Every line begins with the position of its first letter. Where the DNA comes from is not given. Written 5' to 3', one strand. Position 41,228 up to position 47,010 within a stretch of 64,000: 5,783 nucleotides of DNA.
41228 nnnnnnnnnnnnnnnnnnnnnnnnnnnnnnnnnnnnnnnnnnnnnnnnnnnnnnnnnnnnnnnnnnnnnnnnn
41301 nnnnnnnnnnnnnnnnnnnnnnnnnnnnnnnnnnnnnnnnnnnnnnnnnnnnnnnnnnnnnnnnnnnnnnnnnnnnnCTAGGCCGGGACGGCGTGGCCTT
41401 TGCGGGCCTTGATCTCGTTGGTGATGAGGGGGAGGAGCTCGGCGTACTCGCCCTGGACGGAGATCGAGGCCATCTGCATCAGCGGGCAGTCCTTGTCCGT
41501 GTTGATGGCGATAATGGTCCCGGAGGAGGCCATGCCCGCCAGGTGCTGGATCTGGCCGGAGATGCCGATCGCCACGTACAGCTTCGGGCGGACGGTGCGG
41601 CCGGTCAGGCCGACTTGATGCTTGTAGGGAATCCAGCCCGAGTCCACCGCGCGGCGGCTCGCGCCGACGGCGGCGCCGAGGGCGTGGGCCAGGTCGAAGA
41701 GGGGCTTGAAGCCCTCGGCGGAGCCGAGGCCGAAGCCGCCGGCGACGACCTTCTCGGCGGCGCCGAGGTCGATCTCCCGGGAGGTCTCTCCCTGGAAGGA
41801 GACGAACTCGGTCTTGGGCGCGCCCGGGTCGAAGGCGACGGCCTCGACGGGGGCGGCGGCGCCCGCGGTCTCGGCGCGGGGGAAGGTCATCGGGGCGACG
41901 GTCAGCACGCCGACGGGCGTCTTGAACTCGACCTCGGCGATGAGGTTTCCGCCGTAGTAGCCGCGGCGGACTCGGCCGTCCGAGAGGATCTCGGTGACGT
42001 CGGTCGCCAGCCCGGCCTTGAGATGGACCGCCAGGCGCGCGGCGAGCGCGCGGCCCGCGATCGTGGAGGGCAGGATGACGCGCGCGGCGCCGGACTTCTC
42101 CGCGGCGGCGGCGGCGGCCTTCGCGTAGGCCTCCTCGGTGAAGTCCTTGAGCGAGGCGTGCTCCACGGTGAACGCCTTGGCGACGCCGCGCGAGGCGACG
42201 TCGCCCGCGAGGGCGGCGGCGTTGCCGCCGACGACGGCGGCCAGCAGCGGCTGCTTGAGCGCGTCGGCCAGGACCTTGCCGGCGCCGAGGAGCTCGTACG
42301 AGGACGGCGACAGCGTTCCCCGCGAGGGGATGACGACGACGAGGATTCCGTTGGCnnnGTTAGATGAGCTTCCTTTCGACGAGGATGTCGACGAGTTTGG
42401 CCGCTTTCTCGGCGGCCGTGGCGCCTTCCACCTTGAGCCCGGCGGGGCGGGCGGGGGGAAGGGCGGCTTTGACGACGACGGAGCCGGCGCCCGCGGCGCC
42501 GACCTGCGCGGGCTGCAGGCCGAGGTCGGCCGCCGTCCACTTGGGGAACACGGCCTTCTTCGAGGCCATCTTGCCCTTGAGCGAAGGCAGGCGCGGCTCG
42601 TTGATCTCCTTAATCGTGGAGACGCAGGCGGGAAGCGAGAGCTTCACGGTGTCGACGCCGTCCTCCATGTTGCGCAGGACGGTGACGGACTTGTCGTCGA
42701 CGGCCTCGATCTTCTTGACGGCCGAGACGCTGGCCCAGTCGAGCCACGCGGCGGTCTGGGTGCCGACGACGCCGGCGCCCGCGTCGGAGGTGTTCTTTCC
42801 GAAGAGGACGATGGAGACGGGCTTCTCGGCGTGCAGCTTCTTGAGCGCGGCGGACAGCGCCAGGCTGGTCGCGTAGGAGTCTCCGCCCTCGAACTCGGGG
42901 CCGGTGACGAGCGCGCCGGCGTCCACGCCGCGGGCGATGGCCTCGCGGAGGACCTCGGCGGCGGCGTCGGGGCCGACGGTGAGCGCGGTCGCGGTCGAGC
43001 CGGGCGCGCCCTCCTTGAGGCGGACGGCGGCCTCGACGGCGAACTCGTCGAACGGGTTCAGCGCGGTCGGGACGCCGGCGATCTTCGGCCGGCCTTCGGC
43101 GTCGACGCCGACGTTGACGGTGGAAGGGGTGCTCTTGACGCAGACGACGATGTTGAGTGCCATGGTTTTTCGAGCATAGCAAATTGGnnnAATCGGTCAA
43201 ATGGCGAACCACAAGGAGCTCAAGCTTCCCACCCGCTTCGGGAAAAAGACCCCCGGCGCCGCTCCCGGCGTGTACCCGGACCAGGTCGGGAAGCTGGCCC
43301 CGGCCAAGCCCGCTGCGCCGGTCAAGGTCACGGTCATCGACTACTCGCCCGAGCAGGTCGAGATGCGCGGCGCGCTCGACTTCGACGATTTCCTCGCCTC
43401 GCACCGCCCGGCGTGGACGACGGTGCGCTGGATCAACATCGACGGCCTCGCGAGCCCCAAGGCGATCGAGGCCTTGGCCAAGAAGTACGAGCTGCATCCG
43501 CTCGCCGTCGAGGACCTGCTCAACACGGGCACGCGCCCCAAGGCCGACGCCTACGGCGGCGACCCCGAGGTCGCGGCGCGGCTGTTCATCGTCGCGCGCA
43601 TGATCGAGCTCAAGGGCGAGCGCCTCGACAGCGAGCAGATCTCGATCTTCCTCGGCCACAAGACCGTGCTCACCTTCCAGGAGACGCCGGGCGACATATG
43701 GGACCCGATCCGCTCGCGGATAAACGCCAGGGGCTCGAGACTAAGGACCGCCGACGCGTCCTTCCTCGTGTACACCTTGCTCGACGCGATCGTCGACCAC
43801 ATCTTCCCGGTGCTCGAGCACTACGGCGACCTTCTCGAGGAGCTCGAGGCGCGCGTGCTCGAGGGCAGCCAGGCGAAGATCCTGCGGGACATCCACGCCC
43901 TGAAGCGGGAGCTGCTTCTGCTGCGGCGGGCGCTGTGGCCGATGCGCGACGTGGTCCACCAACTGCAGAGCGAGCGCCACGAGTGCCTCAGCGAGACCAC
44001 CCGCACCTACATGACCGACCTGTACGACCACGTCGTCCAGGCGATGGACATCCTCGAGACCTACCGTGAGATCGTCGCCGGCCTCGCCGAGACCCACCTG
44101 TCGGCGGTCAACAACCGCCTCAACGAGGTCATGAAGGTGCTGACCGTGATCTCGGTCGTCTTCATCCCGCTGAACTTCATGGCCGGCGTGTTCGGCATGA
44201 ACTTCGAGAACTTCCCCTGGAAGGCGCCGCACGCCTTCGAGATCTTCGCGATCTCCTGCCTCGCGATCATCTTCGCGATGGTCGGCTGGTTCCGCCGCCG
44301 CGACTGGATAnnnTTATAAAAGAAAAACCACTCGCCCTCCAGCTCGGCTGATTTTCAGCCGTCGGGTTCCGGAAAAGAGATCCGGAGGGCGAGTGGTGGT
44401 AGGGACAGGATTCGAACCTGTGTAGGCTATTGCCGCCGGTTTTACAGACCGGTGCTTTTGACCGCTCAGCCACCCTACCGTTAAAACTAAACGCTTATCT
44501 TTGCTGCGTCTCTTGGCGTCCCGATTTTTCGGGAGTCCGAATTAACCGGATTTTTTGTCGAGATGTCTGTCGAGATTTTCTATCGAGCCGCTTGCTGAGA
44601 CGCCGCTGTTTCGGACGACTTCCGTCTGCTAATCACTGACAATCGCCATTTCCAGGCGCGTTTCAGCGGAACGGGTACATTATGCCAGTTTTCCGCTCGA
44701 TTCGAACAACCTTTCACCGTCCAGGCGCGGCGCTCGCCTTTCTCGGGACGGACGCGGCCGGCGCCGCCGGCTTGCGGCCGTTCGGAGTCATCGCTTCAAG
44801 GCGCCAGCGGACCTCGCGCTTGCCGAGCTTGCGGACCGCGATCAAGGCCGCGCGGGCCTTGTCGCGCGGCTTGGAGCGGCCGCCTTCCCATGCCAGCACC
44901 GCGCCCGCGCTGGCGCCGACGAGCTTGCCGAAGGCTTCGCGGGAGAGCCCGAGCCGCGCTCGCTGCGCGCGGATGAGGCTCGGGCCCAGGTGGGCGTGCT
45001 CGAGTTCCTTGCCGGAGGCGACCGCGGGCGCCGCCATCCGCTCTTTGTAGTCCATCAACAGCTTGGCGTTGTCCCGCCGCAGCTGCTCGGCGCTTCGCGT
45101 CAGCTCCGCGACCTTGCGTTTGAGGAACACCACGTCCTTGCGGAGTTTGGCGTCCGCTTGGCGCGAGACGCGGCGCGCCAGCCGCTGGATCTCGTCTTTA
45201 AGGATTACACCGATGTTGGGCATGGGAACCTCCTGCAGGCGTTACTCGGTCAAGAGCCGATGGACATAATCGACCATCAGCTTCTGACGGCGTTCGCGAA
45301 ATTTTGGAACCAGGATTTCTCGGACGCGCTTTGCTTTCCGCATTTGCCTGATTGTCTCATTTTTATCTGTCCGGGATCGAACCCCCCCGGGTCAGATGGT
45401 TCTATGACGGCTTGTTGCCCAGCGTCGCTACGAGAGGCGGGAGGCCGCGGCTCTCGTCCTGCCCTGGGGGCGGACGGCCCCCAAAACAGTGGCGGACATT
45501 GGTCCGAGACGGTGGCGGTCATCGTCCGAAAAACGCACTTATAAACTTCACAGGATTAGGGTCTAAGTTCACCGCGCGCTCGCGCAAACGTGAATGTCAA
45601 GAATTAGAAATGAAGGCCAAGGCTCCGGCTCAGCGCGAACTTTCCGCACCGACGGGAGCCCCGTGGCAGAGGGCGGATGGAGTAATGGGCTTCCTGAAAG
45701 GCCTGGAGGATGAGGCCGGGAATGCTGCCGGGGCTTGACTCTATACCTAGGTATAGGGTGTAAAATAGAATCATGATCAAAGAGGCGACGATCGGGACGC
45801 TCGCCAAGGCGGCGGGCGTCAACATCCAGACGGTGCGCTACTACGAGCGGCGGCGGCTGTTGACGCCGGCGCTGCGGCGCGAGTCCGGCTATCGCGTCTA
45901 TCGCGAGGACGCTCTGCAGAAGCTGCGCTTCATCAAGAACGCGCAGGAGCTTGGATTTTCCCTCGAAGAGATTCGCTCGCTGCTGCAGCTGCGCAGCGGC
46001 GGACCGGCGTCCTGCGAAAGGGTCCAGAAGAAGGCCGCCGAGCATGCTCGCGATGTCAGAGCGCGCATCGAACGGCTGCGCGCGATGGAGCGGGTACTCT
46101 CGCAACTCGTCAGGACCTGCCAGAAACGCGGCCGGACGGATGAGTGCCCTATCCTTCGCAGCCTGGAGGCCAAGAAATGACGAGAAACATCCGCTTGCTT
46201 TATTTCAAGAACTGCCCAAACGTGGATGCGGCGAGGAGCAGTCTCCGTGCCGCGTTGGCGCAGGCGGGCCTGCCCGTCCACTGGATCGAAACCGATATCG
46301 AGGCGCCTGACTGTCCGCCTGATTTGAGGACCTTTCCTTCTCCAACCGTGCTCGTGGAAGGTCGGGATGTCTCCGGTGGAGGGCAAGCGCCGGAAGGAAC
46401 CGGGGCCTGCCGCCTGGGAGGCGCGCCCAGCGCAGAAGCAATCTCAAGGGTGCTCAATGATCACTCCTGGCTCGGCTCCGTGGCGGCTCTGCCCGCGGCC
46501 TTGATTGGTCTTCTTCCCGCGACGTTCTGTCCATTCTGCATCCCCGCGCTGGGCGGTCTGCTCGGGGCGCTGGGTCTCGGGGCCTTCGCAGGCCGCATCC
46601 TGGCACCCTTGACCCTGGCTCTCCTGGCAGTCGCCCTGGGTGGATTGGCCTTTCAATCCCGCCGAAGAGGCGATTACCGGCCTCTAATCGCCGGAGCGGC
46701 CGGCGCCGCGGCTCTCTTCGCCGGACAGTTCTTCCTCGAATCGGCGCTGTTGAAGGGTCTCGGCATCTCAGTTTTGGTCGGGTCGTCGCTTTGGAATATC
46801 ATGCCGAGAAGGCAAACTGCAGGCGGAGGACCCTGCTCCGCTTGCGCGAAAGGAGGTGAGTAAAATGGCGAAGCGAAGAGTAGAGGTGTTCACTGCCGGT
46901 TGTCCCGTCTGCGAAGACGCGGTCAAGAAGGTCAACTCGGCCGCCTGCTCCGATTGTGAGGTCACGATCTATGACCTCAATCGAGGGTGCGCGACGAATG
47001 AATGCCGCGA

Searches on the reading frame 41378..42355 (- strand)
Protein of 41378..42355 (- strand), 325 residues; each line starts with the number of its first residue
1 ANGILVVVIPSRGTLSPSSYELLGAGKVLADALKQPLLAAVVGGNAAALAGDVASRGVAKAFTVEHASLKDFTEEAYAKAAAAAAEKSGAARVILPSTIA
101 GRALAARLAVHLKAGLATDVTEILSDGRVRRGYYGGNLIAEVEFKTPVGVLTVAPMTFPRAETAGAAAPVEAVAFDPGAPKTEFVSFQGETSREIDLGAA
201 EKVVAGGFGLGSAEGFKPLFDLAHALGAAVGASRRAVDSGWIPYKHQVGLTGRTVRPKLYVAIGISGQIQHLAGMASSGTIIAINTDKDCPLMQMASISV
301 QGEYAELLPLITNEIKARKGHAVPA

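Call 60: search_protein_families(library=pfam, proteins=[window:41378-42355:-], max_evalue=0.001)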
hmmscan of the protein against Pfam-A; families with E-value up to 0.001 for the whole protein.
window:41378-42355:- (325 aa): 2 families
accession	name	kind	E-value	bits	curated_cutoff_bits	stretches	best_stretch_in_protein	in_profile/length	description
PF00766.25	ETF_alpha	-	7.5e-34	116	27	1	196-275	1-80/81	Electron transfer flavoprotein FAD-binding domain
PF01012.27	ETF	-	4.2e-32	111.9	26.7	1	6-175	3-178/181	Electron transfer flavoprotein domain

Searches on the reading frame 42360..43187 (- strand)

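Call 60: search_protein_families(library=pfam, proteins=[window:42360-43187:-], max_evalue=0.001)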
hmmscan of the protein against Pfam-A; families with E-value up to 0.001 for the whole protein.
window:42360-43187:- (275 aa): 1 family
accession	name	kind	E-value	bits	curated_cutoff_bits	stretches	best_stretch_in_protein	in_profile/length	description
PF01012.27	ETF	-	4.8e-34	118.2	26.7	1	38-221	8-180/181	Electron transfer flavoprotein domain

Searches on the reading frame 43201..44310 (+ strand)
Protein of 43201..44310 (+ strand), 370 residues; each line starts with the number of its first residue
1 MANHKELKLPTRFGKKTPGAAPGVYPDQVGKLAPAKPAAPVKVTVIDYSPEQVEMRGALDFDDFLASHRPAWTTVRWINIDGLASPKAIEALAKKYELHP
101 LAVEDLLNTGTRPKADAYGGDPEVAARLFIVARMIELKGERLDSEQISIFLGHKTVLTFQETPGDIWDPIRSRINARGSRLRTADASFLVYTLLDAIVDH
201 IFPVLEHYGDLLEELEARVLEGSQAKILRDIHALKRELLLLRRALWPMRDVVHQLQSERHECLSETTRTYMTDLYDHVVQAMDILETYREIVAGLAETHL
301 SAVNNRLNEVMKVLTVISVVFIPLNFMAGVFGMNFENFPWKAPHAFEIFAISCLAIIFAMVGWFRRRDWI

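Call 60: search_protein_families(library=pfam, proteins=[window:43201-44310:+], max_evalue=0.001)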
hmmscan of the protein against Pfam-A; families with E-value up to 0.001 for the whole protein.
window:43201-44310:+ (370 aa): 1 family
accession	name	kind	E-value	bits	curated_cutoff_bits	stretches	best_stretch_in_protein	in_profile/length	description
PF01544.23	CorA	-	1.4e-63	215.4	27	1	74-366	3-292/292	CorA-like Mg2+ transporter protein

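Call 61: list_cluster_members(proteins=[window:43201-44310:+, window:42360-43187:-, window:41378-42355:-, window:37672-39186:+, window:47958-49076:+, window:62955-63893:+, window:34360-35529:+, window:27340-29481:-])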
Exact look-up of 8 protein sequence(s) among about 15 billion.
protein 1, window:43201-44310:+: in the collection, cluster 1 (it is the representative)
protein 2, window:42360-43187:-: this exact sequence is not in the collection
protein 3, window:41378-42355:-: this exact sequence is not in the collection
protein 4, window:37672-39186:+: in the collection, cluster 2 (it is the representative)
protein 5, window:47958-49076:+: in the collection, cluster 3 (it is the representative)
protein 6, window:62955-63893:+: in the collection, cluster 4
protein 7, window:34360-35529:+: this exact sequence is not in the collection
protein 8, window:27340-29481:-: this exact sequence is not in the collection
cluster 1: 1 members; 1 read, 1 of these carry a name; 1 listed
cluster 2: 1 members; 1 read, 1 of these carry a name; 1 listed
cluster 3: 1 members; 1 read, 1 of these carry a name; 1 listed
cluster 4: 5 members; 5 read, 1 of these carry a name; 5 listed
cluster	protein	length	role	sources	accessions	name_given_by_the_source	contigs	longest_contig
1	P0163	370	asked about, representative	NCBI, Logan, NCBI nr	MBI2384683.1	MAG: magnesium/cobalt transporter CorA [Elusimicrobia bacterium] | magnesium/cobalt transporter CorA [Elusimicrobiota bacterium]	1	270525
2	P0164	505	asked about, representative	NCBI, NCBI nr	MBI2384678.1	MAG: mercuric reductase [Elusimicrobia bacterium] | mercuric reductase [Elusimicrobiota bacterium]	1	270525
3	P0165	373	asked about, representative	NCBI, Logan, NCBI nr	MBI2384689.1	MAG: response regulator [Elusimicrobia bacterium] | response regulator [Elusimicrobiota bacterium]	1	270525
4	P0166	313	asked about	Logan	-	-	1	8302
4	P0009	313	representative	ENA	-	-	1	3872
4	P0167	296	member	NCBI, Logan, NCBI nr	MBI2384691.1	MAG: hypothetical protein HYV14_01635 [Elusimicrobia bacterium] | hypothetical protein [Elusimicrobiota bacterium]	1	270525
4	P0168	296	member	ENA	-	-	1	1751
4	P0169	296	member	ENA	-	-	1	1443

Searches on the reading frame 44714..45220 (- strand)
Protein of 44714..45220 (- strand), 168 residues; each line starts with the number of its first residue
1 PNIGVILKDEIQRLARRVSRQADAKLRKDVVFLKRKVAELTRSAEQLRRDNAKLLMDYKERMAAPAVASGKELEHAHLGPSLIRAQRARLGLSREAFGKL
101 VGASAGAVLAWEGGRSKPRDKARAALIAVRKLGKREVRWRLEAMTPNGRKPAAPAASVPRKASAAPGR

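Call 60: search_protein_families(library=pfam, proteins=[window:44714-45220:-], max_evalue=0.001)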
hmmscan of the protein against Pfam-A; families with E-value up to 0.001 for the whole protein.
window:44714-45220:- (168 aa): 1 family
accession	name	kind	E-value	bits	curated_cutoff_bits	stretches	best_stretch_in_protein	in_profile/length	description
PF13560.12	HTH_31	-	0.00046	20.9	27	1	83-129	6-53/64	Helix-turn-helix domain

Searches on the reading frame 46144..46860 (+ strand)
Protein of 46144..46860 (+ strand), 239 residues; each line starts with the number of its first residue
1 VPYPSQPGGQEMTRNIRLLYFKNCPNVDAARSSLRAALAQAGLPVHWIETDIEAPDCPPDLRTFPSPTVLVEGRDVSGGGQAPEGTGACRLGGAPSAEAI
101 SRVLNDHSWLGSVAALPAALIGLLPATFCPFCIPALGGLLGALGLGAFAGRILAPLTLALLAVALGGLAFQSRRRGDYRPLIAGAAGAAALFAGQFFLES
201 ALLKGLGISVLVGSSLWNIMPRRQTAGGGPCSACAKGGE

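Call 60: search_protein_families(library=pfam, proteins=[window:46144-46860:+], max_evalue=0.001)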
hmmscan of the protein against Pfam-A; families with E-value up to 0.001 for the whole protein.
window:46144-46860:+ (239 aa): 1 family
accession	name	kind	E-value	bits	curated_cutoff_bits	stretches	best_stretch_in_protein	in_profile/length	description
PF03203.19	MerC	-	4.6e-06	27.6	27.6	1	121-219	7-107/108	MerC mercury resistance protein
